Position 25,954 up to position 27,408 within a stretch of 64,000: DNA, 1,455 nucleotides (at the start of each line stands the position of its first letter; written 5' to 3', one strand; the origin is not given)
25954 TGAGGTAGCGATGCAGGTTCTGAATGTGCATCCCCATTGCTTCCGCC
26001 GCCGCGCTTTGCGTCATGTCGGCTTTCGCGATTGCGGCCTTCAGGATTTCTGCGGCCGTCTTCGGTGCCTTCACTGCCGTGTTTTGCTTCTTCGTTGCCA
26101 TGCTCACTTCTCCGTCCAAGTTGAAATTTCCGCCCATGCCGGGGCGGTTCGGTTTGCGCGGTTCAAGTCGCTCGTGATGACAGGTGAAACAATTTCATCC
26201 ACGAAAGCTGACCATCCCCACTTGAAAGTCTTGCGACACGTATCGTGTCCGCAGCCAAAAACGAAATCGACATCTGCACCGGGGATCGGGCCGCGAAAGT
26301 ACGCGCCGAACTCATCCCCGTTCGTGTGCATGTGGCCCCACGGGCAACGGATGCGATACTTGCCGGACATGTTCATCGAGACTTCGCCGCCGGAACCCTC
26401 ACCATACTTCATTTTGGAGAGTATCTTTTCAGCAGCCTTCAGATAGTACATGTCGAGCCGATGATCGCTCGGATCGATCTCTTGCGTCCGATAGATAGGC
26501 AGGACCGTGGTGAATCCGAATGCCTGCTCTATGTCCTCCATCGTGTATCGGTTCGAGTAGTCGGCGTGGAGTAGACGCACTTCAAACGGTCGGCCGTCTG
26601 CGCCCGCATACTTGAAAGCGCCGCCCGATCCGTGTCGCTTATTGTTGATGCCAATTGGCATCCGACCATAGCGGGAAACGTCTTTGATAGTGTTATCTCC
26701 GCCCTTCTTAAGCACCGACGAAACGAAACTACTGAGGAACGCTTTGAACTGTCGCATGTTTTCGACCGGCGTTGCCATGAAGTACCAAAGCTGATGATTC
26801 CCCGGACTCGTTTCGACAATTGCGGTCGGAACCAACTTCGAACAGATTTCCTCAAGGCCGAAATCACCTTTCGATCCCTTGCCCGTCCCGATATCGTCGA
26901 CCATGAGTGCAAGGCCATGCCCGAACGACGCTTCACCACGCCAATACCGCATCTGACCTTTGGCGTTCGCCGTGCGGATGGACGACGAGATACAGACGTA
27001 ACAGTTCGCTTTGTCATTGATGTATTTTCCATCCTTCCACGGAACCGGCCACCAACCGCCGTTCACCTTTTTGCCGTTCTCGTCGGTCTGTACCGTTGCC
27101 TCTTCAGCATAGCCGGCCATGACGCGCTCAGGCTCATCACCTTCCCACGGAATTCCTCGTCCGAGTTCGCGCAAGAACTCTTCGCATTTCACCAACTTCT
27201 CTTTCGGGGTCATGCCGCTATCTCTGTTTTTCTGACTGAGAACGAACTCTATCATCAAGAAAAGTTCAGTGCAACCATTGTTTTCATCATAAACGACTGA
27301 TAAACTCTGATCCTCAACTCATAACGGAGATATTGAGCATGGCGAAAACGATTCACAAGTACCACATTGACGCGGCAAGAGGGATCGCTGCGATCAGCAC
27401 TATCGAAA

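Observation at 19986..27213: Self-contained satellite-like replicon (PrimPol, regulator, VirE helicase, ori) alongside the phage's own DnaE/DnaQ/Dda replication set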

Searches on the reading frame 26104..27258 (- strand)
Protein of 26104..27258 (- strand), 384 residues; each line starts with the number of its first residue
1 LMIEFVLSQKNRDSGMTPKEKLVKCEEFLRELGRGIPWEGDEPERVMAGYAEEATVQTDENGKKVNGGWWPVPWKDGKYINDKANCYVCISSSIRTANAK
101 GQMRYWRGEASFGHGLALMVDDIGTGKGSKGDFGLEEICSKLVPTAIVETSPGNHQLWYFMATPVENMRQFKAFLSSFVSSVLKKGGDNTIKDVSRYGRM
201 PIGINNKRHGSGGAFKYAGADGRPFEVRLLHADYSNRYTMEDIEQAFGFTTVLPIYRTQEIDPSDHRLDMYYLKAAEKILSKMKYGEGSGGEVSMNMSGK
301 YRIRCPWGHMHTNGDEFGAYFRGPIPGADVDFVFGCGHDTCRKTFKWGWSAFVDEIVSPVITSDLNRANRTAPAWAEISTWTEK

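Call 4: search_protein_families(library=pfam, proteins=[window:26104-27258:-], max_evalue=0.01)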
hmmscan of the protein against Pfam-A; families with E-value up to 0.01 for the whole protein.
window:26104-27258:- (384 aa): 1 family
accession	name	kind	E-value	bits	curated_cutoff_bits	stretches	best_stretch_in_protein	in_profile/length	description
PF16793.10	RepB_primase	-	1.3e-39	136.4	24.3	1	58-245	4-177/186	RepB DNA-primase N-terminal domain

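Call 10: search_dna_similar(query=window:26104-27213:-, collection=phages, mode=protein, max_rows=60, rows=spread)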
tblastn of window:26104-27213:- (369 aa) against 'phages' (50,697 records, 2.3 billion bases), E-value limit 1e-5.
Records with a match: 364; places in all: 366; records where one place covers at least 80% of the query: 357.
Best place of each record, by identity: >=99% 2; 80-90% 3; 60-80% 315; <60% 44.
By first word of the organism name: Pseudomonas 294; Escherichia 27; Serratia 9; Vibrio 7; Burkholderia 6; Xanthomonas 6; Pbunalikevirus 4; Pantoea 3; Luteibacter 1; Phage 1; and 6 more.
By host as written in the record: Pseudomonas aeruginosa 116; Pseudomonas aeruginosa PAO1 87; Pseudomonas sp. 28; - 27; Escherichia coli 13; Pseudomonas aeruginosa PA14 8; Serratia marcescens 7; Escherichia coli O157:H7 5; and 51 more.
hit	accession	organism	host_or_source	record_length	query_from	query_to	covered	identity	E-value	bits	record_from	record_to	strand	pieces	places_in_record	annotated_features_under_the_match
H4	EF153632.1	Burkholderia phage BcepF1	-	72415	1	369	100%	100.0%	0e+0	773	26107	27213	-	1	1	hypothetical protein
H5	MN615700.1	Pseudomonas phage vB_PaeM_SMS12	Pseudomonas aeruginosa PAO1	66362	1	355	96%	67.5%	3e-116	552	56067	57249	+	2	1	hypothetical protein (x3)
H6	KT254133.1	Pbunalikevirus phiFenriz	Chyrseobacterium sp.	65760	1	355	96%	66.4%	6e-153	482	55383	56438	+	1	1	hypothetical protein (x2)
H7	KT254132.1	Pbunalikevirus phiHabibi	Chyrseobacterium sp.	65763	1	355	96%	66.4%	6e-153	482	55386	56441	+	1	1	hypothetical protein (x2)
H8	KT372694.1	Pseudomonas phage Nemo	Pseudomonas aeruginosa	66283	1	355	96%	66.4%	6e-153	482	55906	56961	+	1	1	hypothetical protein (x2)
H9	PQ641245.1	Pseudomonas phage vB_Pa_PaW12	Pseudomonas aeruginosa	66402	1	355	96%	66.4%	1e-152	481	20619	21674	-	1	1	DNA primase | hypothetical protein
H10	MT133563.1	Pseudomonas phage billy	Pseudomonas aeruginosa PAO1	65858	1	355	96%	66.1%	2e-152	480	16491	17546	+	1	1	hypothetical protein (x2)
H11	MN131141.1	Pseudomonas phage PaP1_EPu-2019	Pseudomonas aeruginosa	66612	1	355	96%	66.1%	2e-152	480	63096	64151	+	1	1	putative DNA primase | hypothetical protein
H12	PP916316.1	Pseudomonas phage vB_PaeM_HTN3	Pseudomonas aeruginosa AMT 0085-3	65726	1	355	96%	66.1%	2e-152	480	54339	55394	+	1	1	hypothetical protein (x2)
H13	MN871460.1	Pseudomonas phage Pa-I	Pseudomonas aeruginosa PAO1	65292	1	355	96%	66.1%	3e-152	480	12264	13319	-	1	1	record has no annotation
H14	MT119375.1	Pseudomonas phage chumba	Pseudomonas aeruginosa PAO1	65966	1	355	96%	66.1%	3e-152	480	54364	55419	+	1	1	hypothetical protein (x2)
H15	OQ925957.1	Pseudomonas phage C_MDJ-2023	Pseudomonas aeruginosa CN573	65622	1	355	96%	66.1%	4e-152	479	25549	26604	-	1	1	DNA primase | hypothetical protein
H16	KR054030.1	Pseudomonas phage DL60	Pseudomonas aeruginosa PAO1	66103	1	355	96%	66.1%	4e-152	479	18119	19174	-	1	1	hypothetical protein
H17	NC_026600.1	Pseudomonas phage vB_PaeM_C1-14_Ab28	Pseudomonas aeruginosa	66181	1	355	96%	66.1%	4e-152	479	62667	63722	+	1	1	DNA primase | hypothetical protein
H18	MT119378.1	Pseudomonas phage datas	Pseudomonas aeruginosa PAO1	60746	1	355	96%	66.1%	4e-152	479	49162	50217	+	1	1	hypothetical protein (x2)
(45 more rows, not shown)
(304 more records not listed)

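Call 20: search_protein_families(library=phrogs, proteins=[window:26104-27213:-], max_evalue=0.001)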
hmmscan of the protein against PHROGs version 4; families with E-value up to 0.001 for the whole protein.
window:26104-27213:- (369 aa): 2 families
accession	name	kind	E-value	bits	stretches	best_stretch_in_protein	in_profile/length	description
phrog_4861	-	DNA, RNA and nucleotide metabolism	5.1e-194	645.4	1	3-360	4-357/358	DNA primase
phrog_3123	-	unknown function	0.00015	21.4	1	122-230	100-192/583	-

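Call 21: search_solved_structures(query=window:26104-27213:-, max_evalue=1, show_alignments=2)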
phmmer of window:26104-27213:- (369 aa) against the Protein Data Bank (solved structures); distinct sequences matched with E-value up to 1: 3.
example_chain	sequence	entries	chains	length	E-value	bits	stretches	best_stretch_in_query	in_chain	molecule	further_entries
3h25_A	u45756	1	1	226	0.042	15.9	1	79-191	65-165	Replication protein B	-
3h20_A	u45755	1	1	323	0.085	14.9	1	79-190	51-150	Replication protein B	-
5b6q_A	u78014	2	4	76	0.12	14.5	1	61-124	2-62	Soluble cytochrome cA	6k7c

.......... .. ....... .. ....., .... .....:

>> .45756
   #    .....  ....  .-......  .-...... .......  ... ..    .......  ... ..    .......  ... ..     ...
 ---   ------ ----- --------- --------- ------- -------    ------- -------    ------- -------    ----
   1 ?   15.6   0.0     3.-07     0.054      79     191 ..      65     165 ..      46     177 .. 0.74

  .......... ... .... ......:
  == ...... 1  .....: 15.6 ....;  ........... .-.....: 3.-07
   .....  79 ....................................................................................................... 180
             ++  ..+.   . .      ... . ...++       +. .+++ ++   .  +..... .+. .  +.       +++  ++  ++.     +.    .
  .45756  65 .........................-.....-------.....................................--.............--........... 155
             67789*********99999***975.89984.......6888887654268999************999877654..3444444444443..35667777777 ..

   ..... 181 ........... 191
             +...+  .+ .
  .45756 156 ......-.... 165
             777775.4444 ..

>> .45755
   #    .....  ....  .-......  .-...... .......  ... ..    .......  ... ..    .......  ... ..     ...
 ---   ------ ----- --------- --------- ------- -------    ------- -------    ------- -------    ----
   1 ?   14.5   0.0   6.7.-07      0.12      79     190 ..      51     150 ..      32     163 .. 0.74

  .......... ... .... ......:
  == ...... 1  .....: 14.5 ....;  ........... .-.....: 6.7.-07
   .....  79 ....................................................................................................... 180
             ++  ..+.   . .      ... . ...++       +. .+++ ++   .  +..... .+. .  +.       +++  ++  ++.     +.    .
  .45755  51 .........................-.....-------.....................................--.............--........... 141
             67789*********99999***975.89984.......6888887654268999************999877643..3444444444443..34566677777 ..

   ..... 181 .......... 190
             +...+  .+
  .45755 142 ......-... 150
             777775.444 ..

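Call 42: search_dna_similar(query=window:26104-27213:-, collection=plasmids, mode=protein, max_rows=15, max_evalue=0.001)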
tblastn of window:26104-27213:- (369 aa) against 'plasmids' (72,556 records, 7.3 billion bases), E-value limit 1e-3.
Records with a match: 1; places in all: 1; records where one place covers at least 80% of the query: 0.
Best place of each record, by identity: <60% 1.
By first word of the organism name: Legionella 1.
By predicted mobility (MOB-suite, as given by PLSDB): mobilizable 1.
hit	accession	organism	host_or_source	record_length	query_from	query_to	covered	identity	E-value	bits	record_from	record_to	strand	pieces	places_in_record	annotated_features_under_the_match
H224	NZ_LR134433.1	Legionella adelaidensis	environmental,Cooling tower water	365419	51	326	75%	24.2%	2e-7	61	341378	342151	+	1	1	DNA-primase RepB domain-containing protein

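Call 43: find_homologous_proteins(query=window:26104-27213:-, max_evalue=0.001)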
Query window:26104-27213:- (369 aa): 190 proteins with E <= 0.001 among 1644 candidates; the best 120 are listed.
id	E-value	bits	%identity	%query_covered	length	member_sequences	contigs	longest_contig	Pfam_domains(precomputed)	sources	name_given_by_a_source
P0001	1.1e-225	767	86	100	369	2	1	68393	PF16793.11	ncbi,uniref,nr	ncbi:DNA primase [Burkholderia phage Maja]|uniref:DNA primase n=1 Tax=Burkholderia phage Maja TaxID=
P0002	2.4e-212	723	81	100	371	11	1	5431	PF16793.11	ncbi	-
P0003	9.7e-163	560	67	98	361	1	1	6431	PF16793.11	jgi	-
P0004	5.4e-159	547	67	96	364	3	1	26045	PF16793.11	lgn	-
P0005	6.3e-157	541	67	96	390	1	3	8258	PF16793.11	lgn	-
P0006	1.3e-155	536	67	93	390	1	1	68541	PF16793.11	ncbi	ncbi:DNA primase [Burkholderia phage vB_BglM_WTB]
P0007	1.7e-155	536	66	96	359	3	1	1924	PF16793.11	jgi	jgi:hypothetical protein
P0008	8.8e-155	534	66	93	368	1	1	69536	PF16793.11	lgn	-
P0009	2.0e-153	529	65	98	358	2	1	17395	PF16793.11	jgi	jgi:hypothetical protein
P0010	5.2e-153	528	66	94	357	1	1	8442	PF16793.11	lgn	-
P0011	1.3e-152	526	66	96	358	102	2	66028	PF16793.11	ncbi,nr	ncbi:DNA primase [Pseudomonas phage Kara-mokiny_kep-wari_Wadjak_3]|nr:DNA primase [Pseudomonas phage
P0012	3.4e-152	525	64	96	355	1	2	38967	PF16793.11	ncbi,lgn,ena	-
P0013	4.1e-152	525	63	97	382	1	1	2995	PF16793.11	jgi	jgi:hypothetical protein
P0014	1.4e-151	523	65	97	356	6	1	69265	PF16793.11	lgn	-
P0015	2.2e-151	522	65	96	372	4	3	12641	PF16793.11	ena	-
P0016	3.2e-151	522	66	95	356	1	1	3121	PF16793.11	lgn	-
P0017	8.5e-151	520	66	96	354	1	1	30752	PF16793.11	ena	-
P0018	2.1e-150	519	64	95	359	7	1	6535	PF16793.11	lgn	-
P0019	2.5e-150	519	65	96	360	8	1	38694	PF16793.11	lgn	-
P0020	2.7e-150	519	64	98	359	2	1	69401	PF16793.11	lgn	-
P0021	3.3e-150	518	65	96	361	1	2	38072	PF16793.11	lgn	-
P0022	3.6e-150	518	63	96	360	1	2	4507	PF16793.11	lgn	-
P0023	6.0e-150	518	65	98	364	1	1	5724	PF16793.11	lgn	-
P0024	6.0e-150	518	63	96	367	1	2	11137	PF16793.11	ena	-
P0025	6.7e-150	517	64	95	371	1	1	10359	PF16793.11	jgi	jgi:hypothetical protein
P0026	1.5e-149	516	65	97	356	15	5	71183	PF16793.11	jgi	jgi:hypothetical protein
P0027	2.1e-149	516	64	95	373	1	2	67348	PF16793.11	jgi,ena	-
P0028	4.7e-149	515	64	93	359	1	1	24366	PF16793.11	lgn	-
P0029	5.2e-149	514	63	96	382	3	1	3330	PF16793.11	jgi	jgi:hypothetical protein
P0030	5.4e-149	514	63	98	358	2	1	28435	PF16793.11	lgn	-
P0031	7.7e-149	514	64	95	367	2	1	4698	PF16793.11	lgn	-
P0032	9.3e-149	514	64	96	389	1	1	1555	PF16793.11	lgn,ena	-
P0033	1.5e-148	513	64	95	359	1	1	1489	PF16793.11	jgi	jgi:hypothetical protein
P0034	2.2e-148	512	64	95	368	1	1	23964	PF16793.11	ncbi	-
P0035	3.1e-148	512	65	96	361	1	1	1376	PF16793.11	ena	-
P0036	3.6e-148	512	64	95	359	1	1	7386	PF16793.11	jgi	jgi:hypothetical protein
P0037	7.8e-148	511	65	93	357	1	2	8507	PF16793.11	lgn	-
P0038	7.8e-148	511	63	96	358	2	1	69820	PF16793.11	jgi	-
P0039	2.6e-147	509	64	96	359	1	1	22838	PF16793.11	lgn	-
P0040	2.7e-147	509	63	97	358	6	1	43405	PF16793.11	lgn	-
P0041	5.0e-146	505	62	98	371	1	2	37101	PF16793.11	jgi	jgi:RepB DNA-primase from phage plasmid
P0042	2.8e-145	502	62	97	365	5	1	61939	PF16793.11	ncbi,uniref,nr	ncbi:putative DNA primase [Xanthomonas phage Carpasina]|uniref:Putative DNA primase n=1 Tax=Xanthomo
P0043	2.9e-145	502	63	95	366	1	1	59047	PF16793.11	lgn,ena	-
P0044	3.0e-145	502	68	88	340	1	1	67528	PF16793.11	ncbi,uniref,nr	ncbi:hypothetical protein PLUTO_00620 [Luteibacter phage vB_LflM-Pluto]|uniref:RepB-like DNA primase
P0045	3.1e-144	499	61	96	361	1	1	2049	PF16793.11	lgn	-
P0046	3.7e-144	499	63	97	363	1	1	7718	PF16793.11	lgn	-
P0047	6.7e-144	498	63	96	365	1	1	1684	PF16793.11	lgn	-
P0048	1.5e-143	497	60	95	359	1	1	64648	PF16793.11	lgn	-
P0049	2.7e-143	496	63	93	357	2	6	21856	PF16793.11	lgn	-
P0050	4.4e-143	495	62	97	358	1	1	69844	PF16793.11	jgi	jgi:hypothetical protein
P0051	4.6e-143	495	62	97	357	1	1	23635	PF16793.11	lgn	-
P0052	2.0e-142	493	64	94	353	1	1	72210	PF16793.11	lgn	-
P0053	2.2e-142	493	61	95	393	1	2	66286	PF16793.11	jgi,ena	jgi:hypothetical protein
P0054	2.3e-142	493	62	96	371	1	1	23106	PF16793.11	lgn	-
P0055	5.9e-142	491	61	97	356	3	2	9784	PF16793.11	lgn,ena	-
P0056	9.3e-142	491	64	96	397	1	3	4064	PF16793.11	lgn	-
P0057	1.5e-141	490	61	95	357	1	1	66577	PF16793.11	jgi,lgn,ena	-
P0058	1.6e-141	490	63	97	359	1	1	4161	PF16793.11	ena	-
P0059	1.5e-140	487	60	96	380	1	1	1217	PF16793.11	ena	-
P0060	1.5e-140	487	62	96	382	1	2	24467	PF16793.11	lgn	-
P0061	2.4e-140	486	62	93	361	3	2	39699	PF16793.11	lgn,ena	-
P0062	2.6e-140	486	61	96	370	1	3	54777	PF16793.11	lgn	-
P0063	5.3e-140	485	60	96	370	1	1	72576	PF16793.11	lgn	-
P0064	8.5e-140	484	61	96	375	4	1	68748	PF16793.11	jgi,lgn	jgi:hypothetical protein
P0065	3.5e-139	482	58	97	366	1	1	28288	PF16793.11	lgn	-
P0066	8.1e-139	481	62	95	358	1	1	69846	PF16793.11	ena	-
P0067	1.1e-138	481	60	96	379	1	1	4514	PF16793.11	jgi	jgi:hypothetical protein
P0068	1.5e-138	480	61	96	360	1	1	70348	PF16793.11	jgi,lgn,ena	-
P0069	1.9e-138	480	60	96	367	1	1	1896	PF16793.11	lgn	-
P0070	3.3e-138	479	60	98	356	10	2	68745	PF16793.11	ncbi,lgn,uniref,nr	ncbi:hypothetical protein TROPICALSUN_70 [Erwinia phage vB_EamM_TropicalSun]|uniref:RepB-like DNA pr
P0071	3.4e-138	479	59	97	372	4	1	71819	PF16793.11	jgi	jgi:hypothetical protein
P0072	8.2e-138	478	61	96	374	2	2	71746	PF16793.11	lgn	-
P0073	4.3e-137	475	60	96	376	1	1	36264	PF16793.11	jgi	jgi:hypothetical protein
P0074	9.9e-137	474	59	97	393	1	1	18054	PF16793.11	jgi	jgi:hypothetical protein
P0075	1.0e-136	474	59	97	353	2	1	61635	PF16793.11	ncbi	-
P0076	1.4e-136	474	62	93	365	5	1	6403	PF16793.11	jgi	jgi:hypothetical protein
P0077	3.2e-136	472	60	96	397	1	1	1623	PF16793.11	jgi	jgi:hypothetical protein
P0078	6.2e-136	471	61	96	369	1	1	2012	PF16793.11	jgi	jgi:hypothetical protein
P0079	7.7e-136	471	60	96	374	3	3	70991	PF16793.11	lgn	-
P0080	1.0e-135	471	60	97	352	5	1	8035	PF16793.11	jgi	jgi:hypothetical protein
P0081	1.0e-135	471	60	97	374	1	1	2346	PF16793.11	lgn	-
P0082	1.4e-135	470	59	94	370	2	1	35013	PF16793.11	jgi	-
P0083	2.4e-135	470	59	98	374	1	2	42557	PF16793.11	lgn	-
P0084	2.6e-135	469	61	97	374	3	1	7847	PF16793.11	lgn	-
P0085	3.3e-135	469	63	89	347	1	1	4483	PF16793.11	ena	-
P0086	4.7e-135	469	60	96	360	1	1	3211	PF16793.11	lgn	-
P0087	5.2e-135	468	59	97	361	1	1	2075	PF16793.11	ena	-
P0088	1.1e-134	467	59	95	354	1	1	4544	PF16793.11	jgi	jgi:hypothetical protein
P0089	1.5e-134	467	60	97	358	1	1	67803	PF16793.11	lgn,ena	-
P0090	1.7e-134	467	58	96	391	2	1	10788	PF16793.11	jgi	jgi:hypothetical protein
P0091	1.7e-134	467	59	97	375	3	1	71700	PF16793.11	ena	-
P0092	2.1e-134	466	58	97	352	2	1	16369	PF16793.11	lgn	-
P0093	1.7e-133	463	59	98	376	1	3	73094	PF16793.11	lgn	-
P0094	1.4e-132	460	58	95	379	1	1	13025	PF16793.11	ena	-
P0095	1.7e-132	460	59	97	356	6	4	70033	PF16793.11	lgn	-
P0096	1.9e-132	460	59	96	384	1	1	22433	PF16793.11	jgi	jgi:hypothetical protein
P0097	4.0e-132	459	62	91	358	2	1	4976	PF16793.11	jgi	jgi:hypothetical protein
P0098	7.0e-132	458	57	99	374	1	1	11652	PF16793.11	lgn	-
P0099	3.7e-131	456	59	100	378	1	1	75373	PF16793.11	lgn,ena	-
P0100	5.2e-131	455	61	92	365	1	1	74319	PF16793.11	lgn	-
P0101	7.6e-131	455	60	95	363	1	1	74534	PF16793.11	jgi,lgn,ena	-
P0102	1.0e-130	454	59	94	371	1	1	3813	PF16793.11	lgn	-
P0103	1.9e-130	453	58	97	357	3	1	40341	PF16793.11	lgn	-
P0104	3.7e-130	452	60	97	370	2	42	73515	PF16793.11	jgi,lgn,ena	-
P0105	1.1e-129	451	57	97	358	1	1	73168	PF16793.11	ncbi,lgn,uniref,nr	ncbi:DNA primase [Pantoea phage Kyle]|uniref:DNA primase n=1 Tax=Pantoea phage Kyle TaxID=2589665 Re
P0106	1.4e-129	451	61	88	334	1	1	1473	PF16793.11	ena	-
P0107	1.5e-129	450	59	96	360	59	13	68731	PF16793.11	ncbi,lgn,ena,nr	ncbi:TPA: hypothetical protein NPY75_003211 [Escherichia coli]|nr:hypothetical protein [Escherichia 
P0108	2.0e-129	450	58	96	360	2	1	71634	PF16793.11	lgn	-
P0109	2.1e-129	450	59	95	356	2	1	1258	PF16793.11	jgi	-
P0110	3.2e-129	449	58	96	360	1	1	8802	PF16793.11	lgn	-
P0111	4.1e-129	449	57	96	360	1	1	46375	PF16793.11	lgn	-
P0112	4.6e-129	449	57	96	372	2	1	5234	PF16793.11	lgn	-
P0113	4.8e-129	449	57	98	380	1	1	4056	PF16793.11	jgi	jgi:hypothetical protein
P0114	8.1e-129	448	58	96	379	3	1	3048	PF16793.11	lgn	-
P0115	1.2e-128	448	58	98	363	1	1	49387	PF16793.11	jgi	jgi:RepB DNA-primase from phage plasmid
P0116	3.0e-128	446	60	94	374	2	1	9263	PF16793.11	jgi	jgi:hypothetical protein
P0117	5.3e-128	445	58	95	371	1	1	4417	PF16793.11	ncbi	-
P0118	1.2e-127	444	57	100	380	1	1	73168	PF16793.11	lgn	-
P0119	1.4e-127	444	58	96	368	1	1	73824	PF16793.11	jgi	jgi:hypothetical protein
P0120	1.6e-127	444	57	93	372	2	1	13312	PF16793.11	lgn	-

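Call 77: search_protein_families(library=padloc, proteins=[window:26104-27213:-], max_evalue=0.001)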
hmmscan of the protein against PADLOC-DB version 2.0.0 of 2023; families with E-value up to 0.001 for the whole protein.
window:26104-27213:- (369 aa): 0 families

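Call 79: predict_structure(alignment_id=A3)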
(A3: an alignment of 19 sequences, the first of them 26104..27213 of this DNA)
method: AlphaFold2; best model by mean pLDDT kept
length: 369 residues; sequences in the alignment: 19
mean_pLDDT: 84.9   pTM: 0.69
mean pLDDT of the five models: 84.9, 84.3, 84.0, 82.5, 79.3
residues with pLDDT >= 90: 165; 70-90: 152; 50-70: 51; < 50: 1
segments of 3 or more residues with pLDDT < 50: none
pLDDT, mean of each block of 10 residues (from residue 1): 89 96 86 86 64 78 90 93 78 83 91 73 93 93 97 92 84 74 93 77 86 96 98 88 72 91 94 85 84 82 85 75 81 91 90 75 58
secondary structure, 60 per line:
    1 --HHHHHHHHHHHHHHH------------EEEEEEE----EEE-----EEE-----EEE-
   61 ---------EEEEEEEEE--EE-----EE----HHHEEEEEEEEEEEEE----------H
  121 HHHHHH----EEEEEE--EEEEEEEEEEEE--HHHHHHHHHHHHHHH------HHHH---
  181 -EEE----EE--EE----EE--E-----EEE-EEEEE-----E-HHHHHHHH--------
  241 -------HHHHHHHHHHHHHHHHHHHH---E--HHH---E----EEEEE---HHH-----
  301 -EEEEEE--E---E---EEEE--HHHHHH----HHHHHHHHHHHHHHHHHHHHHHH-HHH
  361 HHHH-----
elements in order: H3-17 E30-36 E41-43 E49-51 E57-59 E70-78 E97-109 H120-126 E131-136 E139-150 H153-167 H174-177 E182-184 E209-211 E213-217 H225-232 H248-267 E285-289 E302-307 E318-321 H324-329 H334-356 H358-364
